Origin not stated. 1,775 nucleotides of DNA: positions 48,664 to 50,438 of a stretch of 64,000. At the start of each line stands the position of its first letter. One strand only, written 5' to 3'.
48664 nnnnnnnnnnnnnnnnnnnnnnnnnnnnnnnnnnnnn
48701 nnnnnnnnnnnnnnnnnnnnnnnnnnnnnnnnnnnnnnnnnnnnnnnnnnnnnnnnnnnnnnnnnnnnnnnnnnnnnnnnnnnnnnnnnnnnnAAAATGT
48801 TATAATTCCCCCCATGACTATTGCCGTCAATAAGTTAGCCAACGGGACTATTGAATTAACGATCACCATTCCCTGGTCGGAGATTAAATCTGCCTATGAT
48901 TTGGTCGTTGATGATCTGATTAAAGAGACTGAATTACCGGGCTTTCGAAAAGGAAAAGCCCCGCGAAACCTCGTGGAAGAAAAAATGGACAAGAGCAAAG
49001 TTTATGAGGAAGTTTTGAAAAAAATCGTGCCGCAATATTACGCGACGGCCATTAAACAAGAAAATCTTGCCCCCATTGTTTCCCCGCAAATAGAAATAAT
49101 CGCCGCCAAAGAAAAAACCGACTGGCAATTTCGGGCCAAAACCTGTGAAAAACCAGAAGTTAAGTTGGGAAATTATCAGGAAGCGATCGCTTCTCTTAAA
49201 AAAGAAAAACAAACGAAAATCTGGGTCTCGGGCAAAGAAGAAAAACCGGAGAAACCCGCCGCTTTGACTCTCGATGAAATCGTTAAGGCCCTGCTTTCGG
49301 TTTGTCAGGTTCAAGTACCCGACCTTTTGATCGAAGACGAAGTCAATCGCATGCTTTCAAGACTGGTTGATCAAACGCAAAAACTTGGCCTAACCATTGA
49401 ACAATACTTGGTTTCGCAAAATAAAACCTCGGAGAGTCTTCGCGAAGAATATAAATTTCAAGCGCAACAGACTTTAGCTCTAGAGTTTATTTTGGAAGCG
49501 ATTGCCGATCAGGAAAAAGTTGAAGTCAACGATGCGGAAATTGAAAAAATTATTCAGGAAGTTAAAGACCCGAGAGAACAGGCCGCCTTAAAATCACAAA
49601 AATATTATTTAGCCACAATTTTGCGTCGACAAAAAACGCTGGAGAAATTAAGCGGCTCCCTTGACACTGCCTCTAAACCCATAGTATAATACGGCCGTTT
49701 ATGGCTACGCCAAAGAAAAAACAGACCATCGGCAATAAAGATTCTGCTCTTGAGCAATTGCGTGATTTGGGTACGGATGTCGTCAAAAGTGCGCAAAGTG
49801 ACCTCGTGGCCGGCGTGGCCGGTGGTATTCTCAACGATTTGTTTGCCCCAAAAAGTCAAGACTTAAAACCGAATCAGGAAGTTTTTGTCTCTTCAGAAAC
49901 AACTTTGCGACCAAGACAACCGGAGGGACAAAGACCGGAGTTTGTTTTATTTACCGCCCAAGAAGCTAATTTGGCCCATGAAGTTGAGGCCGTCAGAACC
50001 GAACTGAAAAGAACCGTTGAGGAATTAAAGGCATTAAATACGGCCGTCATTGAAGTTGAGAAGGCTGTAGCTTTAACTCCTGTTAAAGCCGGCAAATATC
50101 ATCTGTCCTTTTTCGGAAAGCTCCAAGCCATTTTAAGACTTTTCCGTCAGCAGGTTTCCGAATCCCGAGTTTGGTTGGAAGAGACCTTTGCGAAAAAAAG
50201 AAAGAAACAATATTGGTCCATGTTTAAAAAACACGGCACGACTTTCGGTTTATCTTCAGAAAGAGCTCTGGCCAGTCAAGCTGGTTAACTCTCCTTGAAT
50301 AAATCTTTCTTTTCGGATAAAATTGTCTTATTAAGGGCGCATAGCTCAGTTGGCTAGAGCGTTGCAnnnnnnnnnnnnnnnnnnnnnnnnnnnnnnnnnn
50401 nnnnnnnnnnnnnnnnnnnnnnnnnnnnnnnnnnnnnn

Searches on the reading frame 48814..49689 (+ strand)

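Call 68: search_protein_families(library=pfam, proteins=[window:48814-49689:+], max_evalue=0.001)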
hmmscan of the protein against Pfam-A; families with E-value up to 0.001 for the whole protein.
window:48814-49689:+ (291 aa): 3 families
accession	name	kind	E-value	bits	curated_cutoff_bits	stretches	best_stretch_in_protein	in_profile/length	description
PF05697.18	Trigger_N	-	3.5e-30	105.6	22.2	1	1-131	1-128/144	Bacterial trigger factor protein (TF)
PF05698.19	Trigger_C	-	6e-18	65.9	22.7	1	141-251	14-124/162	Bacterial trigger factor protein (TF) C-terminus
PF17930.7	LpxI_N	-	0.00037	20.9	25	1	94-197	27-121/129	LpxI N-terminal domain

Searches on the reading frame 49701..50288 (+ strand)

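Call 68: search_protein_families(library=pfam, proteins=[window:49701-50288:+], max_evalue=0.001)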
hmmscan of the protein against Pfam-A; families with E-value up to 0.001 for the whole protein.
window:49701-50288:+ (195 aa): 1 family
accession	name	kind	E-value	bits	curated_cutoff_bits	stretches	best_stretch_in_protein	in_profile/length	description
PF18904.5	DUF5660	-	1.2e-29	103.1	24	1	87-195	2-109/109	Domain of unknown function (DUF5660)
